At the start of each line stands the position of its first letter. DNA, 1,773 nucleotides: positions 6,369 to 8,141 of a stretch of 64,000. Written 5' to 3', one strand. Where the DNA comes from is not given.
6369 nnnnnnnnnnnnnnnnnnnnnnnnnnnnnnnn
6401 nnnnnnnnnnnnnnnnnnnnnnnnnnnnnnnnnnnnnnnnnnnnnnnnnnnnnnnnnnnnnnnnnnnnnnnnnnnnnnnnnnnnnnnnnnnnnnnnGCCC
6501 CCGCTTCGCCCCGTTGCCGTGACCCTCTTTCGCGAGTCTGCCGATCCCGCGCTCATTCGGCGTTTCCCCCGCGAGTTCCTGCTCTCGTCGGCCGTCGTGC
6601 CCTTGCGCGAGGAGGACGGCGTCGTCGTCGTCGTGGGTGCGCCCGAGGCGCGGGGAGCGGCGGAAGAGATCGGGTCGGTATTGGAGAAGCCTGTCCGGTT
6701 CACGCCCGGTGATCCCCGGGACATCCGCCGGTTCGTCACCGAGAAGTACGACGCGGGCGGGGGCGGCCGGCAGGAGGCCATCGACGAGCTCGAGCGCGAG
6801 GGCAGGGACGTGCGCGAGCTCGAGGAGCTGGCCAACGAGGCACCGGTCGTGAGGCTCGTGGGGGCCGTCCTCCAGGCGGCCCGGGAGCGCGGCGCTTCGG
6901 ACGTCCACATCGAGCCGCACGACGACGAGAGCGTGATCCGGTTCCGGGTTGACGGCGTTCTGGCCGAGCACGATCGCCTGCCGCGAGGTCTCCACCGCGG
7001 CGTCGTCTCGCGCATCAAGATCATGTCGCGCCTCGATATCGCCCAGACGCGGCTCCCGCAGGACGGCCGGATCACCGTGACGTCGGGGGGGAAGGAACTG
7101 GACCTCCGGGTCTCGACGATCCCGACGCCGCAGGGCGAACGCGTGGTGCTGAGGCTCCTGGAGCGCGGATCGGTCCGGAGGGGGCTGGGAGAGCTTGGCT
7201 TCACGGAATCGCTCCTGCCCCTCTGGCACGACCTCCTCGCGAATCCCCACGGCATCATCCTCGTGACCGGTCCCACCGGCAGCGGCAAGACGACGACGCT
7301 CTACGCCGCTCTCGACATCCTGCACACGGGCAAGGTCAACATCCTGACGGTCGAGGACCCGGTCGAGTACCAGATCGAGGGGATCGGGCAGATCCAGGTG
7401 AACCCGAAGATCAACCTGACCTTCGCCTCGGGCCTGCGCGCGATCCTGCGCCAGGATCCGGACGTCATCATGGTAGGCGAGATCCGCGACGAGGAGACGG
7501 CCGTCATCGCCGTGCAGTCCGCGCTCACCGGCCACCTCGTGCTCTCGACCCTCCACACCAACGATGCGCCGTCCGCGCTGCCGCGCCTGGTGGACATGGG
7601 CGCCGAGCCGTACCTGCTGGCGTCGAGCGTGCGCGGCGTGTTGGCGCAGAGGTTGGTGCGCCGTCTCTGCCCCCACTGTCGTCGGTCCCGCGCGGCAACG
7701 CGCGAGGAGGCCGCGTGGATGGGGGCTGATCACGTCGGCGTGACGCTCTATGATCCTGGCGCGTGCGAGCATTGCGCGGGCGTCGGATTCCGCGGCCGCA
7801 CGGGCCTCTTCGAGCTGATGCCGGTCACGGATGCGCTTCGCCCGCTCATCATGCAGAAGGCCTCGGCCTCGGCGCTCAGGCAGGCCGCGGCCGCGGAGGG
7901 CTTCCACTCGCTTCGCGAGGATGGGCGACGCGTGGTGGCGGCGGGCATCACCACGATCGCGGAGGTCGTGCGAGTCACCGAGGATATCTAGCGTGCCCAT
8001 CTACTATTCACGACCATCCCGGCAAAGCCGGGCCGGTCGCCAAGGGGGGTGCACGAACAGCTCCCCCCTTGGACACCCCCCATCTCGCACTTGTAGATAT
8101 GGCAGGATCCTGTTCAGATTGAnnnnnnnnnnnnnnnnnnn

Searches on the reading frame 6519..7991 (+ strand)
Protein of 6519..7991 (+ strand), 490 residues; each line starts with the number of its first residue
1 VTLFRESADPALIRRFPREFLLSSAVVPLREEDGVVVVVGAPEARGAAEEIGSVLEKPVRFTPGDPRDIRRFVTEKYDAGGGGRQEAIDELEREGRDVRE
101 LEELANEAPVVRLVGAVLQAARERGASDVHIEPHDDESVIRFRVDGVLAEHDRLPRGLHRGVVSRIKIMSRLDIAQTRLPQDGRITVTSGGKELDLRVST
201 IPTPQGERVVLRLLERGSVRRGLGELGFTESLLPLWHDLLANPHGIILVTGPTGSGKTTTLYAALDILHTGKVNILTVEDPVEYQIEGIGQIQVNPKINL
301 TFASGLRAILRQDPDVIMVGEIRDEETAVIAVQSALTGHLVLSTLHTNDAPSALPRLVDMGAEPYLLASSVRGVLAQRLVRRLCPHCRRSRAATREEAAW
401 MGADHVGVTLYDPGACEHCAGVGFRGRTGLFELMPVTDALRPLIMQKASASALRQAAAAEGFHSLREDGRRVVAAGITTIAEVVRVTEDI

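Call 3: search_protein_families(library=pfam, proteins=[window:6519-7991:+], max_evalue=0.01)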
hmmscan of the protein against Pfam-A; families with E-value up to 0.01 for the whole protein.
window:6519-7991:+ (490 aa): 8 families
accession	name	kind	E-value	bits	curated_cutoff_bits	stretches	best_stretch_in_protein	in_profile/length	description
PF00437.27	T2SSE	-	4.9e-137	457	24.9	1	104-485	2-370/370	Type II/IV secretion system protein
PF05157.20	MshEN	-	1.6e-10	41.2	23.1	1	5-80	10-87/90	MshEN domain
PF13401.12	AAA_22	-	0.00019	22.2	27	1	244-282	5-43/130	AAA domain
PF13555.12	AAA_29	-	0.00054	20.1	27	1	239-270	17-48/61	P-loop containing region of AAA domain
PF25199.1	nSTAND_NTPase5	-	0.00066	20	34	1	244-287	41-85/145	Novel STAND NTPase 5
PF13191.12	AAA_16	-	0.00098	20.1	32.6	1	242-331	22-103/167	AAA ATPase domain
PF13604.12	AAA_30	-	0.0018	18.5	27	1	238-273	12-47/191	AAA domain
PF13476.12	AAA_23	-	0.0022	19.1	27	1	244-274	19-48/201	AAA domain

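Call 4: search_protein_families(library=ncbifam, proteins=[window:6519-7991:+], max_evalue=0.01)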
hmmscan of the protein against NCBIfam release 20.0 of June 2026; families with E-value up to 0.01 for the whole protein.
window:6519-7991:+ (490 aa): 22 families
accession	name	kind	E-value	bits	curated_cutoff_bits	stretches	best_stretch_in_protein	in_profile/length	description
TIGR02533.1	type_II_gspE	equivalog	1.2e-186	621.2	630.25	1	14-487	2-486/486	type II secretion system ATPase GspE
TIGR02538.1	type_IV_pilB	equivalog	1.2e-152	509.4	675.65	1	84-488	155-563/564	type IV-A pilus assembly ATPase PilB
NF053534.1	T4PilAsmATPsTfpB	equivalog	6.6e-145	483.8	850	1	21-487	102-582/584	type IV pilus assembly ATPase TfpB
NF007755.0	PRK10436.1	equivalog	2.6e-132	441.8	617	1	91-487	66-459/465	type II secretion system protein GspE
NF041000.1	ATPase_ComGA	equivalog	1.2e-75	253.9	300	1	117-381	3-266/267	competence type IV pilus ATPase ComGA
TIGR01420.1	pilT_fam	subfamily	7.3e-49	166.8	319.1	1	116-382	4-270/343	PilT/PilU family type 4a pilus ATPase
TIGR02525.1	plasmid_TraJ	equivalog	2e-23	83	368.3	1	238-384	144-298/372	plasmid transfer ATPase TraJ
TIGR02524.1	dot_icm_DotB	equivalog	4e-21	75.6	463.3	1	239-396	129-297/358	Dot/Icm type IV secretion system ATPase DotB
NF058587.1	archaellum_moto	equivalog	3.1e-16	59.2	550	1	246-357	277-393/527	archaellum flagellar ATPase motor FlaI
TIGR02782.1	TrbB_P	equivalog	6.2e-15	55.3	304.55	1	245-360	137-255/303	P-type conjugative transfer ATPase TrbB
NF010469.0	PRK13894.1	subfamily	1.7e-13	50.6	508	1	244-358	149-265/320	conjugal transfer ATPase TrbB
TIGR02788.1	VirB11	equivalog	4.4e-12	45.7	249.95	1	247-361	147-266/308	P-type DNA transfer ATPase VirB11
NF010407.0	PRK13833.1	subfamily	7.5e-12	45.3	499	1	247-363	147-265/323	conjugal transfer protein TrbB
TIGR03819.1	heli_sec_ATPase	hypoth_equivalog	3.2e-10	39.7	373.15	1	231-377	166-317/340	TadA family conjugal transfer-associated ATPase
NF053672.1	bindosome_BasE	exception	2.1e-09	36.7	1000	1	239-352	265-383/512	bindosome assembly system ATPase subunit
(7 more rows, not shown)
